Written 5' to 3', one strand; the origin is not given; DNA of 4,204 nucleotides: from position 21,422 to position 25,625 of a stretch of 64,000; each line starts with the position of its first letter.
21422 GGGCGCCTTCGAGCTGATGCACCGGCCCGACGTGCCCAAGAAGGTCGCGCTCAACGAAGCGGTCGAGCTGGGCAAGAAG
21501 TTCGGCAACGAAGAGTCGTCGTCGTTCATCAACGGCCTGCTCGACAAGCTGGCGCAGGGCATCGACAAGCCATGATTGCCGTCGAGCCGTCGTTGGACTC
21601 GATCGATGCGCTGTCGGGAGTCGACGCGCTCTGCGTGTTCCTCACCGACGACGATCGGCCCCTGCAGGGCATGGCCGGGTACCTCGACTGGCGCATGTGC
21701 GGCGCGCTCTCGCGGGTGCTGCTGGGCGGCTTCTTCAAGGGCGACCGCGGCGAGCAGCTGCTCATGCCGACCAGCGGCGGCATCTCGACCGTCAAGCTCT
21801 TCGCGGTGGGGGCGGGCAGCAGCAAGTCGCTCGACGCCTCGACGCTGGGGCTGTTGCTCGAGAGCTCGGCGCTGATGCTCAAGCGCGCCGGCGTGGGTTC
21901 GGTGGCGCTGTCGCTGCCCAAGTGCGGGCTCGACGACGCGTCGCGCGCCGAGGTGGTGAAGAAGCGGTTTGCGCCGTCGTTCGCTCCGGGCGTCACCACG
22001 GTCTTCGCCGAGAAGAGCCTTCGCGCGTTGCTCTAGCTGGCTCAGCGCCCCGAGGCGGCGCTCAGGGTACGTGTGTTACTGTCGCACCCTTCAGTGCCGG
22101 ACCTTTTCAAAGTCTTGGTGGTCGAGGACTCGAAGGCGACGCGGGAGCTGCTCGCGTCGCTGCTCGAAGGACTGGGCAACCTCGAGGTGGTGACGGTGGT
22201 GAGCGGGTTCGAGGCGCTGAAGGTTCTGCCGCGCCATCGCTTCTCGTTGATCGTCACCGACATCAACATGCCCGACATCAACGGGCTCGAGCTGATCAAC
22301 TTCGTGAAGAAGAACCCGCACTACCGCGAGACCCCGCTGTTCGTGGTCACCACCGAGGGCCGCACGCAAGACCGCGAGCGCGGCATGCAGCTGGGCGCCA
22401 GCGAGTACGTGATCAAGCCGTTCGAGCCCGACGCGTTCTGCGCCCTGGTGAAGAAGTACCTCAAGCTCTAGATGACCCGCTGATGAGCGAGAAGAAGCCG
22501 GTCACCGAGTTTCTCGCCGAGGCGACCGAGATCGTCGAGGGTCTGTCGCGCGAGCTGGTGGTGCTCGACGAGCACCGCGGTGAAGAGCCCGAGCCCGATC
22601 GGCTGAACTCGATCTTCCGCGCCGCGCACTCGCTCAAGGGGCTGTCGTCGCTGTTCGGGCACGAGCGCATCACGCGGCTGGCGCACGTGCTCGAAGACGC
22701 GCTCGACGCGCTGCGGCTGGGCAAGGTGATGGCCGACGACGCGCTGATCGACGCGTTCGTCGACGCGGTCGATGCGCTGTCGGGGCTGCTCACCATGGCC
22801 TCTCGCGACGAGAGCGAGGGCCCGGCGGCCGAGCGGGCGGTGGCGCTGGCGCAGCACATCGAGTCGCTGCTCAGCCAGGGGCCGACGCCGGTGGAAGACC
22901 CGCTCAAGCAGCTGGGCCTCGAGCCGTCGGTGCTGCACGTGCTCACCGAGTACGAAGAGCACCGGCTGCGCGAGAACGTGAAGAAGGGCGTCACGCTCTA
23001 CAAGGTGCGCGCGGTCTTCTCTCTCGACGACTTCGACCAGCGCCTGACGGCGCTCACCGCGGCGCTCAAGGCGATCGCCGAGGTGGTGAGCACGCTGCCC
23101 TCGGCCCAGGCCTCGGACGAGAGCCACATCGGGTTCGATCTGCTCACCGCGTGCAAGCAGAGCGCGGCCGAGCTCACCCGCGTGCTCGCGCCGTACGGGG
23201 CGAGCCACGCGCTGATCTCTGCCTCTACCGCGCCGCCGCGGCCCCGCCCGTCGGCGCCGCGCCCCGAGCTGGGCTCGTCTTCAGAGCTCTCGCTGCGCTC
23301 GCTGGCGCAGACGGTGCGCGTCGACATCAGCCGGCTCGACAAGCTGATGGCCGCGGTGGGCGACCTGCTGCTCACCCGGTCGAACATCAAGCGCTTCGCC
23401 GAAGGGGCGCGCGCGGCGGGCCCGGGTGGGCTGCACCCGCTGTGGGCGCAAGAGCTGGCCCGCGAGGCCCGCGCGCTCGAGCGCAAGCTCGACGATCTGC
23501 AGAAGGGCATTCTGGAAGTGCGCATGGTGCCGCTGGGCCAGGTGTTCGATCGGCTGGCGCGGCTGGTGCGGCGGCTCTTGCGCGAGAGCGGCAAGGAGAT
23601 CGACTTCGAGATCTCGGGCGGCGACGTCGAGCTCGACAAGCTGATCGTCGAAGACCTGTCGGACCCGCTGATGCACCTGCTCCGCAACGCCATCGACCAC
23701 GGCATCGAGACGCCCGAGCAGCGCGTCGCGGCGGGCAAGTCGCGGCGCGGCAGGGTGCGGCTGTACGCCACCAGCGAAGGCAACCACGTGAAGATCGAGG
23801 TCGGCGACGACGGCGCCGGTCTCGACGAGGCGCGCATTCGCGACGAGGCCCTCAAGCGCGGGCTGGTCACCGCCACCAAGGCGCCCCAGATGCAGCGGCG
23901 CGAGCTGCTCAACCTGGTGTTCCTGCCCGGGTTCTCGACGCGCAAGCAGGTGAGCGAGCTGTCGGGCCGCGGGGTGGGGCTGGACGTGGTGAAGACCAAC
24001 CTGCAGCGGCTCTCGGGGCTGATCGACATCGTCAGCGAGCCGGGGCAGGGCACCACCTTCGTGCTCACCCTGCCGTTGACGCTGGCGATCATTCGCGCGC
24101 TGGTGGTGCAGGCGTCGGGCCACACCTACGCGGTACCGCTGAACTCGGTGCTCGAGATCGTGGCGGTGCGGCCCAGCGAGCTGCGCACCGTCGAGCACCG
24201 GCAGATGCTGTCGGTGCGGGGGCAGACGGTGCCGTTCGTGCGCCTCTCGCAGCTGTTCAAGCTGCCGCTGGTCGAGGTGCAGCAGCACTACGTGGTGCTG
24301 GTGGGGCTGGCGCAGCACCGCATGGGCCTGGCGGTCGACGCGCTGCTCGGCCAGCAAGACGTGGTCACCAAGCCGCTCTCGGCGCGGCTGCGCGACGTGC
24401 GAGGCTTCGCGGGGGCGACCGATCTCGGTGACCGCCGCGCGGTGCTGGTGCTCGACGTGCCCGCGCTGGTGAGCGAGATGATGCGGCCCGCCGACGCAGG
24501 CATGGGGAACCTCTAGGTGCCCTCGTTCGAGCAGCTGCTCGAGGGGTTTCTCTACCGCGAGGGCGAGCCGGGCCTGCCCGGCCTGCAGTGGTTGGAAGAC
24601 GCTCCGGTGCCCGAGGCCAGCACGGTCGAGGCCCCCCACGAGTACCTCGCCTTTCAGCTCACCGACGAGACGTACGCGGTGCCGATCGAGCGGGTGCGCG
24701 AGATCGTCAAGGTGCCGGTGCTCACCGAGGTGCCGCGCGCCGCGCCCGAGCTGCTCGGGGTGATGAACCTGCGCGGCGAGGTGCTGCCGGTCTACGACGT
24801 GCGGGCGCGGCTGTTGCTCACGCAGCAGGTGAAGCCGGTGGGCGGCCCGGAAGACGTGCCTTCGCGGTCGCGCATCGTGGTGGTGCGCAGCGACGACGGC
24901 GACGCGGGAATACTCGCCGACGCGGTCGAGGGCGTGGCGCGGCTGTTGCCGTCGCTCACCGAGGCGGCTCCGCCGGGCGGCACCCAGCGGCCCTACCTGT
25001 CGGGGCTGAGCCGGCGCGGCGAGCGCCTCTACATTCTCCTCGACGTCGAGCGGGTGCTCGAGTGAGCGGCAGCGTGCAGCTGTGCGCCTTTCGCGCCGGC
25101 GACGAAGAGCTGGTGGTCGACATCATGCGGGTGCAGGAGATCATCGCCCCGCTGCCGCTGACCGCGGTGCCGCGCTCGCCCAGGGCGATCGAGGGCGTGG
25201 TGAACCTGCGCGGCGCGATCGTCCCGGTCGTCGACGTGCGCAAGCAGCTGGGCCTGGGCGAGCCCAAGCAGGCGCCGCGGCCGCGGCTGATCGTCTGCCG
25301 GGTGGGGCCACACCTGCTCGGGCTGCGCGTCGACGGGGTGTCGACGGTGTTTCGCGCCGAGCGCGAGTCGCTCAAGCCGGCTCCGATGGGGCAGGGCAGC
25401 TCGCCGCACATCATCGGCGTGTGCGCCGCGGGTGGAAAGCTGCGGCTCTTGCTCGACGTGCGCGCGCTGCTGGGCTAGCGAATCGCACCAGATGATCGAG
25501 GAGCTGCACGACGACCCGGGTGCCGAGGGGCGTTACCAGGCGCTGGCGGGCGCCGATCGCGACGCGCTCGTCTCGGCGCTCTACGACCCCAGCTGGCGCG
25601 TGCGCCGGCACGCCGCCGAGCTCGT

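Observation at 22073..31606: Chemosensory operon with CheR and CheB but no methyl-accepting receptor gene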

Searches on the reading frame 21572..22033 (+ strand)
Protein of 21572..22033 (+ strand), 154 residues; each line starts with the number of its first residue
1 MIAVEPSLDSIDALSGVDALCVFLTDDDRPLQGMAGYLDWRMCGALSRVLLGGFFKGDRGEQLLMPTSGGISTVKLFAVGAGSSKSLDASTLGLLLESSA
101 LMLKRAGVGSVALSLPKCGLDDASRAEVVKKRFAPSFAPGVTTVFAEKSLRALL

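Call 76: search_protein_families(library=ncbifam, max_evalue=0.001, proteins=[window:21572-22033:+])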
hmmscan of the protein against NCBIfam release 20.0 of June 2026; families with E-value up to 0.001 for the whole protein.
window:21572-22033:+ (154 aa): 2 families
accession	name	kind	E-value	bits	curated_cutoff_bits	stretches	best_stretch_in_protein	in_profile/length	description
NF002074.0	PRK00913.1-4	equivalog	9.1e-06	24.8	415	1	22-129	19-126/496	leucyl aminopeptidase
NF002076.0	PRK00913.2-3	equivalog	0.00068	18.8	491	1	18-130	16-128/494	leucyl aminopeptidase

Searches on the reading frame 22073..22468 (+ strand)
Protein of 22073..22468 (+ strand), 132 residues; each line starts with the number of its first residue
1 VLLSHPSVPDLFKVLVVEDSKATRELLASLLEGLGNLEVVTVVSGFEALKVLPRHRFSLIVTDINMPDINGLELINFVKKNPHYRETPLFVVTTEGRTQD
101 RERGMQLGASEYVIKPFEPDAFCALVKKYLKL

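Call 6: search_protein_families(library=pfam, proteins=[window:22073-22468:+], max_evalue=0.01)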
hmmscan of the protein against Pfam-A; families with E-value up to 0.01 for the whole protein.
window:22073-22468:+ (132 aa): 1 family
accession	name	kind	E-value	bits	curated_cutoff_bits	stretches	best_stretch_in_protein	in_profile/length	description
PF00072.30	Response_reg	-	7e-26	91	30.2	1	14-126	1-110/111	Response regulator receiver domain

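Call 76: search_protein_families(library=ncbifam, max_evalue=0.001, proteins=[window:22073-22468:+])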
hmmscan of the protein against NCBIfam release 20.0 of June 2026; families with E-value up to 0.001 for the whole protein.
window:22073-22468:+ (132 aa): 94 families (the best 25 are shown)
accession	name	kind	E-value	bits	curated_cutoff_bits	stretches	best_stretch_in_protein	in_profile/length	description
NF041866.1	EpsW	equivalog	1.2e-19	70.2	200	1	9-131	3-126/131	exopolysaccharide biosynthesis response regulator EpsW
TIGR02154.1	PhoB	equivalog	2.4e-19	69.5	296.2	1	13-130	4-120/226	phosphate regulon transcriptional regulator PhoB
NF008318.0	PRK11107.1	equivalog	5.4e-19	67.8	890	1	12-130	668-785/920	two-component sensor histidine kinase BarA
NF007135.0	PRK09581.1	equivalog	2.4e-18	66.2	474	1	13-128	4-118/457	PleD family two-component system response regulator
NF041880.1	EPS_EpsF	equivalog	6.8e-18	64.4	900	1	18-129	2-113/492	response regulator EpsF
NF038297.2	hybrid_HK_HrmK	equivalog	8e-18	64.4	725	1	12-129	491-607/607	hybrid histidine kinase/response regulator HrmK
NF007901.0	PRK10610.1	equivalog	1.4e-17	64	189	1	12-120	6-114/129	chemotaxis response regulator CheY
NF033117.2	vanR_ACDEGLN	exception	1.7e-17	63.7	350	1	14-130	1-113/226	VanR-ABDEGLN family response regulator transcription factor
TIGR01387.1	cztR_silR_copR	subfamily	4.3e-17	62.5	279.2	1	14-130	1-114/218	heavy metal response regulator transcription factor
NF053854.1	RespRegPhoBBctds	equivalog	5.3e-17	61.9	270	1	14-128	1-113/225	two-component system response regulator PhoB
NF011874.0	PRK15347.1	equivalog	5.3e-17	61.2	852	1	9-120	688-800/921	two component system sensor kinase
NF045944.1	ResRegRpaBCyano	equivalog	6.2e-17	61.7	330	1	15-127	1-109/229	response regulator transcription factor RpaB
NF006900.1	PRK09390.1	equivalog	1.3e-16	60.8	255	1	13-130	6-120/203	response regulator FixJ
NF008296.0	PRK11083.1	equivalog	1.3e-16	60.7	273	1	13-131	5-119/228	two-component system response regulator CreB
NF007005.1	PRK09468.1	equivalog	2.4e-16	59.9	331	1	13-130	5-119/237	osmolarity response regulator transcription factor OmpR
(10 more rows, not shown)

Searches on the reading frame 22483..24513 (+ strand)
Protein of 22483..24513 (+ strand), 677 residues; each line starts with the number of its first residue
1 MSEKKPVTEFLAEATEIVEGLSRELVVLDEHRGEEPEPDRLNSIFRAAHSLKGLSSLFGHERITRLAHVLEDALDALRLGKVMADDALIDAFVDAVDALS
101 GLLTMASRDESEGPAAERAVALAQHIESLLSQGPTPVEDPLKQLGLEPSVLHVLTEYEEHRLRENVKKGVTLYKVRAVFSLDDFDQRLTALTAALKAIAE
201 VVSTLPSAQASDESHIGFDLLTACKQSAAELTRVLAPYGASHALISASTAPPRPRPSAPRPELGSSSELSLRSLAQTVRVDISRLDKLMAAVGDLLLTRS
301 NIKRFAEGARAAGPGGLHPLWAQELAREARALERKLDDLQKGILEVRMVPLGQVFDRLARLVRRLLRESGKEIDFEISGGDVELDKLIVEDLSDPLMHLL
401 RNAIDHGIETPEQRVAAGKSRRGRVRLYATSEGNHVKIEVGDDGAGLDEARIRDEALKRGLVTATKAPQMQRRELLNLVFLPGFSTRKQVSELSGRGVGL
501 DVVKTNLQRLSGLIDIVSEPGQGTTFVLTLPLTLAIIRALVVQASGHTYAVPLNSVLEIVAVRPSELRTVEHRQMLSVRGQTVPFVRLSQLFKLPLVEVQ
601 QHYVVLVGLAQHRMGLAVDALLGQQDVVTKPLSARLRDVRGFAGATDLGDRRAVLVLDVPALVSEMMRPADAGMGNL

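Call 6: search_protein_families(library=pfam, proteins=[window:22483-24513:+], max_evalue=0.01)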
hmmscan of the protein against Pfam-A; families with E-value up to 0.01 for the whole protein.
window:22483-24513:+ (677 aa): 4 families
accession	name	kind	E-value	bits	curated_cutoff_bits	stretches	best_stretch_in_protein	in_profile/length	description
PF01584.24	CheW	-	4.5e-27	94.8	23.5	1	539-665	2-136/138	CheW-like domain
PF02518.31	HATPase_c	-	8.4e-18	65.3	26.4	1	394-533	4-110/111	Histidine kinase-, DNA gyrase B-, and HSP90-like ATPase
PF01627.28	Hpt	-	7.3e-15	55.4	24.6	1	8-100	4-82/84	Hpt domain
PF02895.20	H-kinase_dim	-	4.4e-13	49.9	23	1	276-345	2-67/68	Signal transducing histidine kinase, homodimeric domain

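Call 76: search_protein_families(library=ncbifam, max_evalue=0.001, proteins=[window:22483-24513:+])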
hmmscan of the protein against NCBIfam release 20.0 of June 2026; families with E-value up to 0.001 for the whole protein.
window:22483-24513:+ (677 aa): 24 families
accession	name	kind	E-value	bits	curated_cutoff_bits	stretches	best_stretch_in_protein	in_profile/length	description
NF041336.1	CheA_Halo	equivalog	4.3e-116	389.1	950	1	6-661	4-665/666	chemotaxis protein CheA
NF007835.0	PRK10547.1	equivalog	1.3e-106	357.7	793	1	10-663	10-657/670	chemotaxis protein CheA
NF010411.0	PRK13837.1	equivalog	1.3e-09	36.7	647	1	475-535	623-678/828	two-component system VirA-like sensor kinase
NF046044.1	PnpS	equivalog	1.3e-08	34.2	400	1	492-531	351-390/390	two-component system histidine kinase PnpS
NF008298.1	PRK11086.1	subfamily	1.5e-08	33.5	520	1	476-532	474-525/529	DcuS/MalK family sensor histidine kinase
NF007688.0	PRK10364.1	equivalog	5.3e-08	32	479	1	475-533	399-452/460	two-component system sensor histidine kinase ZraS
TIGR02966.1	phoR_proteo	equivalog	2.1e-07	30.3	334.2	0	491-529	294-332/333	phosphate regulon sensor histidine kinase PhoR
NF008468.0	PRK11360.1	equivalog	9.7e-07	27.5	646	1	473-532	554-608/616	two-component system sensor histidine kinase AtoS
TIGR02916.1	PEP_his_kin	equivalog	1.6e-06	27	300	0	484-531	636-679/679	XrtA/PEP-CTERM system histidine kinase PrsK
NF011627.0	PRK15053.1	equivalog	6.8e-06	25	656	0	422-468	455-500/552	sensor histidine kinase DpiB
NF040691.1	MtrAB_MtrB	equivalog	1.1e-05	24.7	450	1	493-533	453-493/507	MtrAB system histidine kinase MtrB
NF011874.0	PRK15347.1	equivalog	1.2e-05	23.6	852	1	491-534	572-616/921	two component system sensor kinase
NF047874.1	MASE3_PAS_HK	subfamily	1.6e-05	23.9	560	1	494-534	587-627/655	MASE3 domain-containing sensor histidine kinase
NF038348.1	T2SS_HK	subfamily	1.7e-05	23.4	450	1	474-532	518-573/574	histidine kinase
NF041947.1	LuxQ_Vibrio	equivalog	1.8e-05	22.8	1200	1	488-536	652-700/843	quorum-sensing autoinducer 2 sensor kinase/phosphatase LuxQ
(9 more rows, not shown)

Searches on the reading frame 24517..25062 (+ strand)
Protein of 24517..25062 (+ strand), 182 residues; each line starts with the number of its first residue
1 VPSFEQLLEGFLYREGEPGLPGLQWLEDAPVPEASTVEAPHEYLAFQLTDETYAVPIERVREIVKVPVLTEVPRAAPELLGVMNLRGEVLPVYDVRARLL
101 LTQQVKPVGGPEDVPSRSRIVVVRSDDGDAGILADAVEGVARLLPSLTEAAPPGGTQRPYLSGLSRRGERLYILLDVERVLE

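Call 6: search_protein_families(library=pfam, proteins=[window:24517-25062:+], max_evalue=0.01)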
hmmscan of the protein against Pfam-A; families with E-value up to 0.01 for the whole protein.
window:24517-25062:+ (182 aa): 1 family
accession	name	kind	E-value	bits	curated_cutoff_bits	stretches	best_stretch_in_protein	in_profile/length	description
PF01584.24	CheW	-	6.7e-33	113.7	23.5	1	42-181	1-134/138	CheW-like domain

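Call 76: search_protein_families(library=ncbifam, max_evalue=0.001, proteins=[window:24517-25062:+])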
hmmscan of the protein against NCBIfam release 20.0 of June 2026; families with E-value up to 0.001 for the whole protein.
window:24517-25062:+ (182 aa): 1 family
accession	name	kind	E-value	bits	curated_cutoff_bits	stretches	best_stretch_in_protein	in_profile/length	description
NF007903.0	PRK10612.1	equivalog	7.9e-12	45.2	260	1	38-181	14-151/167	chemotaxis protein CheW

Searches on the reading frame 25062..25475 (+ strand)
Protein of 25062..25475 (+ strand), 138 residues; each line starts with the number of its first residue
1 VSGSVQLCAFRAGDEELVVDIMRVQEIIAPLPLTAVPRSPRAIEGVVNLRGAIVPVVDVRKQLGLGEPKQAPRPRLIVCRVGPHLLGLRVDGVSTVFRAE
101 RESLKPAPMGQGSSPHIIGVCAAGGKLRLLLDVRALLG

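Call 6: search_protein_families(library=pfam, proteins=[window:25062-25475:+], max_evalue=0.01)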
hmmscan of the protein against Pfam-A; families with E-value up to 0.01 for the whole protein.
window:25062-25475:+ (138 aa): 1 family
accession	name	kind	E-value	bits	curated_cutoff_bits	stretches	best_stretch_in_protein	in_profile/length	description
PF01584.24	CheW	-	2.9e-33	114.9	23.5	1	8-137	3-134/138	CheW-like domain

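Call 76: search_protein_families(library=ncbifam, max_evalue=0.001, proteins=[window:25062-25475:+])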
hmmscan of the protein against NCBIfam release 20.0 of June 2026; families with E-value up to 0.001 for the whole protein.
window:25062-25475:+ (138 aa): 1 family
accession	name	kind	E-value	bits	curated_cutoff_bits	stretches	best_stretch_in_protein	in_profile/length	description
NF007903.0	PRK10612.1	equivalog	1e-18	67.6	260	1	8-137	20-151/167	chemotaxis protein CheW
